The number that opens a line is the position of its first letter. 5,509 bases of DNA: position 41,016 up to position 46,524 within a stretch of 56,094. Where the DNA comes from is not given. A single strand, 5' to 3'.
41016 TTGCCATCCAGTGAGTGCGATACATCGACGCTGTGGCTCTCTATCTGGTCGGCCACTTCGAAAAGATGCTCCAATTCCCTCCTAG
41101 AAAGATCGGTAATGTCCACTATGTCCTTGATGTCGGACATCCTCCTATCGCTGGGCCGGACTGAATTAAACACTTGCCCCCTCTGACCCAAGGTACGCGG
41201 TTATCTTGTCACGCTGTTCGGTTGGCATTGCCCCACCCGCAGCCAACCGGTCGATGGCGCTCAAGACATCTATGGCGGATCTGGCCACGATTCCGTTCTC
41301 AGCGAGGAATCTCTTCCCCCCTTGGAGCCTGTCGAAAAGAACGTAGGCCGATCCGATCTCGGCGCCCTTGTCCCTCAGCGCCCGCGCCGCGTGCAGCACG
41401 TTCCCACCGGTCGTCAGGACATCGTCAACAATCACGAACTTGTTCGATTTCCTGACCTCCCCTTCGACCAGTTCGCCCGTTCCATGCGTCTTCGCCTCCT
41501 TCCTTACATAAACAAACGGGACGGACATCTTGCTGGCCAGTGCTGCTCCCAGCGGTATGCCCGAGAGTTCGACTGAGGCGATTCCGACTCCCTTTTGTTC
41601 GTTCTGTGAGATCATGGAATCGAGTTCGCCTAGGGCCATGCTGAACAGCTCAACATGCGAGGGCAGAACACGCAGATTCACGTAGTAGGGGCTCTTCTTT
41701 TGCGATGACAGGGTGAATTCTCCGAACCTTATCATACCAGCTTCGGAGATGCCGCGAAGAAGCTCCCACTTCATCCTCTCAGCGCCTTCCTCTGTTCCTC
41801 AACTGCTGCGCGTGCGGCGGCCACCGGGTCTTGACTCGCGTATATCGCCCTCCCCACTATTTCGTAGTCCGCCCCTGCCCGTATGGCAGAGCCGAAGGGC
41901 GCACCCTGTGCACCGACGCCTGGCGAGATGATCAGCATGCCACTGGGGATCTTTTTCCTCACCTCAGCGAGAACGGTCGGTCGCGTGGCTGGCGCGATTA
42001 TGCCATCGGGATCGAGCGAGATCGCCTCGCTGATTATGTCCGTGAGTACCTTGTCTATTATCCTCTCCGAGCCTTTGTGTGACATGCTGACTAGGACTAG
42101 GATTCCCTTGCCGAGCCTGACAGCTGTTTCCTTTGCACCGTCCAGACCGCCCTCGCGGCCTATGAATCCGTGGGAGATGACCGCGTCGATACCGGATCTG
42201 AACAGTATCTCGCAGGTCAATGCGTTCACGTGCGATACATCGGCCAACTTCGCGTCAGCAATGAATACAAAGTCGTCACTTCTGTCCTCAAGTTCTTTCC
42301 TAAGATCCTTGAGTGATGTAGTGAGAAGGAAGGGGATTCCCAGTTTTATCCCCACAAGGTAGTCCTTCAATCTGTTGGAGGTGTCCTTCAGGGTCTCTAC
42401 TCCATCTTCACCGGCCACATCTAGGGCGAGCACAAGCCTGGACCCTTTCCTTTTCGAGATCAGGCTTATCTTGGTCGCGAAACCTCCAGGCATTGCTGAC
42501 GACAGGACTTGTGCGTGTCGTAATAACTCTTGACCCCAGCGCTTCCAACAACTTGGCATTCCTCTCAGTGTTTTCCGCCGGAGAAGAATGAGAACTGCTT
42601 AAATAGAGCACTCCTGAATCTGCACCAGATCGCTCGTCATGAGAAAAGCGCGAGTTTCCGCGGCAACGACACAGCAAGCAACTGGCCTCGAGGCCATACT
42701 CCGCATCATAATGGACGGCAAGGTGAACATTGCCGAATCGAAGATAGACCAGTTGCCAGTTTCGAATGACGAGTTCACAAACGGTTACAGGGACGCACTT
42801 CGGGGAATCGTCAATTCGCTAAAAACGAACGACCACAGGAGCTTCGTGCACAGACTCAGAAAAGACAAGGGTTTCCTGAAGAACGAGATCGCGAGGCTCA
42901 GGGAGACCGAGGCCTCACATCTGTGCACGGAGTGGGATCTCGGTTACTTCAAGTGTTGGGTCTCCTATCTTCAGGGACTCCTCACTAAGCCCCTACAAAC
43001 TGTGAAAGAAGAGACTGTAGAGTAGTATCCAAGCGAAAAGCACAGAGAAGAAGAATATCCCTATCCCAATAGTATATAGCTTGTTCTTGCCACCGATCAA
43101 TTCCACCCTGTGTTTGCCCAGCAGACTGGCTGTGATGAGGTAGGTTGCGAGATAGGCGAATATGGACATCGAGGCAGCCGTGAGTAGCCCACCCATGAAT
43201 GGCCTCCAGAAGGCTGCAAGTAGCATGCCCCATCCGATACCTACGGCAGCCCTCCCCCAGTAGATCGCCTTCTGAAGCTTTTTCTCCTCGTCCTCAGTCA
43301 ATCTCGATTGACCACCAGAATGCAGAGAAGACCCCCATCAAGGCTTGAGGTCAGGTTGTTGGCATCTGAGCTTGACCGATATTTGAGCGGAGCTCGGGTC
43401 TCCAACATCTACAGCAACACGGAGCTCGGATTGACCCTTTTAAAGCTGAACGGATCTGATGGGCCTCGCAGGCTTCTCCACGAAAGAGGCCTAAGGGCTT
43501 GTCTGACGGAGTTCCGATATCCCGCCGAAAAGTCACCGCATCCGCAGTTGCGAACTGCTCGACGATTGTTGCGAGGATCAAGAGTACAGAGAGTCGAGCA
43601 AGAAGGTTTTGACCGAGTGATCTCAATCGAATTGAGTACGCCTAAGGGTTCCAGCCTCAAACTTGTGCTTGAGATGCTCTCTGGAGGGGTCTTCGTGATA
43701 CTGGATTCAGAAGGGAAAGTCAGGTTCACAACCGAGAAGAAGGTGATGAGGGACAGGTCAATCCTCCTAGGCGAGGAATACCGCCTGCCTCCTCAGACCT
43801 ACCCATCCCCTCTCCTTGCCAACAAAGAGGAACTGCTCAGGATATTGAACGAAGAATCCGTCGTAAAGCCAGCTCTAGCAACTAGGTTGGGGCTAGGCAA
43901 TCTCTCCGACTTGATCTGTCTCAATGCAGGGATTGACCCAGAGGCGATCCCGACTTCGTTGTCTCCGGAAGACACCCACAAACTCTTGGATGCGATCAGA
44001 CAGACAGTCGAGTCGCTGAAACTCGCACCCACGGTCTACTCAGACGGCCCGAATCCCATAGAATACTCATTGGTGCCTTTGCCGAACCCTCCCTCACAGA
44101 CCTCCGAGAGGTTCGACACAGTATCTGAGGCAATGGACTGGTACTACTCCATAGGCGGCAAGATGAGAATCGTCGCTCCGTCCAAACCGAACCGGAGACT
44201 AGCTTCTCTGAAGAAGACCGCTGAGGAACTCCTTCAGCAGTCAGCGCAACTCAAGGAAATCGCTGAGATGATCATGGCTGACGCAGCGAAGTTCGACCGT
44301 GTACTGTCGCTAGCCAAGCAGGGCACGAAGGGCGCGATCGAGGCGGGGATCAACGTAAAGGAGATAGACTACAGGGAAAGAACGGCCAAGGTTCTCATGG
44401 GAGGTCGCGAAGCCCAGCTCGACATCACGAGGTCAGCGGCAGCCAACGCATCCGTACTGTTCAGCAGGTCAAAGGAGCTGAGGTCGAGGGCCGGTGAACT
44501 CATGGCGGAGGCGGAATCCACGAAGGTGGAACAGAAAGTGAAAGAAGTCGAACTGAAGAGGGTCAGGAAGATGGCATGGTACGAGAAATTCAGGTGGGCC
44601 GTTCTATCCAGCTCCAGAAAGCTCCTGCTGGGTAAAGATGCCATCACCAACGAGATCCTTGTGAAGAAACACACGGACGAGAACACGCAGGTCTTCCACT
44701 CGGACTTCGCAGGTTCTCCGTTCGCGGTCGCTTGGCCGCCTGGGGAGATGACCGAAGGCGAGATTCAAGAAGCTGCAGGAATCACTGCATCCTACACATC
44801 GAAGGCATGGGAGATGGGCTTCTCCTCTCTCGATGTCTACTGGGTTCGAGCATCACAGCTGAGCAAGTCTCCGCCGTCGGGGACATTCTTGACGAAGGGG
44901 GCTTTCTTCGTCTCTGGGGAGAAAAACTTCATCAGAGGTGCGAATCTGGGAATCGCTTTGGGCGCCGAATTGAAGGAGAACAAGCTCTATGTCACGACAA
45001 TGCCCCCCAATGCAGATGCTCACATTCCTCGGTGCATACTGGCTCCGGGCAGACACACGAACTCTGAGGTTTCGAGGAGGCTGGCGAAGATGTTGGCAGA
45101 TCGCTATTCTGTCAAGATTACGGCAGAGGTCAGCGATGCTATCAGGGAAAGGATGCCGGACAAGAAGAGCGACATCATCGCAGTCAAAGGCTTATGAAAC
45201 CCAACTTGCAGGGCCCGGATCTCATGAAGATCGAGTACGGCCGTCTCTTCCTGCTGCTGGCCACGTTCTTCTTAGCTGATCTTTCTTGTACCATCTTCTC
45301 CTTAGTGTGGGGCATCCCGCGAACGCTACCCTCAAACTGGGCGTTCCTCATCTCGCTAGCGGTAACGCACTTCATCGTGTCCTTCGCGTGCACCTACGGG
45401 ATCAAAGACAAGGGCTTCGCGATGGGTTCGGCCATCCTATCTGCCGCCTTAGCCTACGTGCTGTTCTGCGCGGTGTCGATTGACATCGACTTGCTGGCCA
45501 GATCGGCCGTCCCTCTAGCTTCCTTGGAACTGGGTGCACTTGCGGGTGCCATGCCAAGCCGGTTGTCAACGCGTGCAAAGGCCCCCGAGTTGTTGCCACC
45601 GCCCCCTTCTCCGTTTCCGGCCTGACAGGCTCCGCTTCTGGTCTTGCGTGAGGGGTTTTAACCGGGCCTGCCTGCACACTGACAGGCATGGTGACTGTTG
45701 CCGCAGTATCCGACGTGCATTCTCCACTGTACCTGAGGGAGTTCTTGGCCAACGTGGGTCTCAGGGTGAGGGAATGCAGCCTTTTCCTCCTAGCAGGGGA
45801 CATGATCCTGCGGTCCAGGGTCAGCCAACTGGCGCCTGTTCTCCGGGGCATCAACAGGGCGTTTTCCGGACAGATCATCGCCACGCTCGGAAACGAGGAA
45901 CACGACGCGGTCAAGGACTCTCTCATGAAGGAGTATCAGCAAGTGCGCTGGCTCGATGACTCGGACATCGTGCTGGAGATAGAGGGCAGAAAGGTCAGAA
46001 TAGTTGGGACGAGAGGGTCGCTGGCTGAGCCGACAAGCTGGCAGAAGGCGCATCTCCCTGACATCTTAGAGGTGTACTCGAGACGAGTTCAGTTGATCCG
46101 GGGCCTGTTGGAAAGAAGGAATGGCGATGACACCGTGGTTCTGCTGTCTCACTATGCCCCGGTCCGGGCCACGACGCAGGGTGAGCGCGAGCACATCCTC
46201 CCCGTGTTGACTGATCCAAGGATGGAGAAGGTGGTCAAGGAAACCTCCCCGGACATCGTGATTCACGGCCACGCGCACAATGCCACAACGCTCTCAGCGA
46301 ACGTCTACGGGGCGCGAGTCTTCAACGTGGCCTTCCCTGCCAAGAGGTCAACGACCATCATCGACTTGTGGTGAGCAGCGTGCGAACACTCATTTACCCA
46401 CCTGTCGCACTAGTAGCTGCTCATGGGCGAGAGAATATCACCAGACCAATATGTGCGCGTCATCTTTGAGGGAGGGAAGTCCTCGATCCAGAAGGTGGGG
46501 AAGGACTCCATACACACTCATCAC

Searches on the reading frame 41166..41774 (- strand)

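Call 64: search_protein_families(library=pfam, max_evalue=0.00001, proteins=[window:41166-41774:-])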
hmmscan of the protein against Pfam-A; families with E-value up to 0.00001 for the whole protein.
window:41166-41774:- (202 aa): 1 family
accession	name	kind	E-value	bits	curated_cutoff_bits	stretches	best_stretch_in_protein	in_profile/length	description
PF00156.33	Pribosyltran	-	7.4e-15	55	26.3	1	46-154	13-131/158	Phosphoribosyl transferase domain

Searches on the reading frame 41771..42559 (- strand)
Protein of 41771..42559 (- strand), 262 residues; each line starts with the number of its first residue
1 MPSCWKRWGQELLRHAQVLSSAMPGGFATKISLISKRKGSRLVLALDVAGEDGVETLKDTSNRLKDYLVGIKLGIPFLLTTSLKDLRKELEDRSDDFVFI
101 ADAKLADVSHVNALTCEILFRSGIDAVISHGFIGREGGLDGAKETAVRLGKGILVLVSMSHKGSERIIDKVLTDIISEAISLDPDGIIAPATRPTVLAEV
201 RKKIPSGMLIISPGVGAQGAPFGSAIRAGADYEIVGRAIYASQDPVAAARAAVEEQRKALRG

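Call 64: search_protein_families(library=pfam, max_evalue=0.00001, proteins=[window:41771-42559:-])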
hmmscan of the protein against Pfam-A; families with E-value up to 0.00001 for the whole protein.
window:41771-42559:- (262 aa): 1 family
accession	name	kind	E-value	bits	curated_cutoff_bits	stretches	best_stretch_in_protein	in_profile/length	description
PF00215.30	OMPdecase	-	6.4e-33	114.9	27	1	40-251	1-220/221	Orotidine 5'-phosphate decarboxylase / HUMPS family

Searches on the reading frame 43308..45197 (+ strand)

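Call 65: search_protein_families(library=pfam, max_evalue=0.00001, proteins=[window:43308-45197:+])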
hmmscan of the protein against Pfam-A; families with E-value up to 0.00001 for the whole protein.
window:43308-45197:+ (629 aa): 2 families
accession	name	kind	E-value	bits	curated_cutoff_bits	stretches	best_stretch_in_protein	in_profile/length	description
PF05833.16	NFACT_N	-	1.8e-32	113.1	31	1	16-410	6-412/456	NFACT N-terminal and middle domains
PF05670.18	NFACT-R_1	-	7.6e-22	78.4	29.8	1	427-536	1-111/112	NFACT protein RNA binding domain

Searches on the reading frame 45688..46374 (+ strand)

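Call 65: search_protein_families(library=pfam, max_evalue=0.00001, proteins=[window:45688-46374:+])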
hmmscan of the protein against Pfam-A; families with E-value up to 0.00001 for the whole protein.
window:45688-46374:+ (228 aa): 2 families
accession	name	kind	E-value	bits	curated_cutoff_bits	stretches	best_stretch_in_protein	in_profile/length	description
PF00149.33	Metallophos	-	1.8e-11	45.3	21.5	1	3-198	2-190/191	Calcineurin-like phosphoesterase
PF12850.12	Metallophos_2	-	1.7e-06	28.5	27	0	4-106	3-87/154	Calcineurin-like phosphoesterase superfamily domain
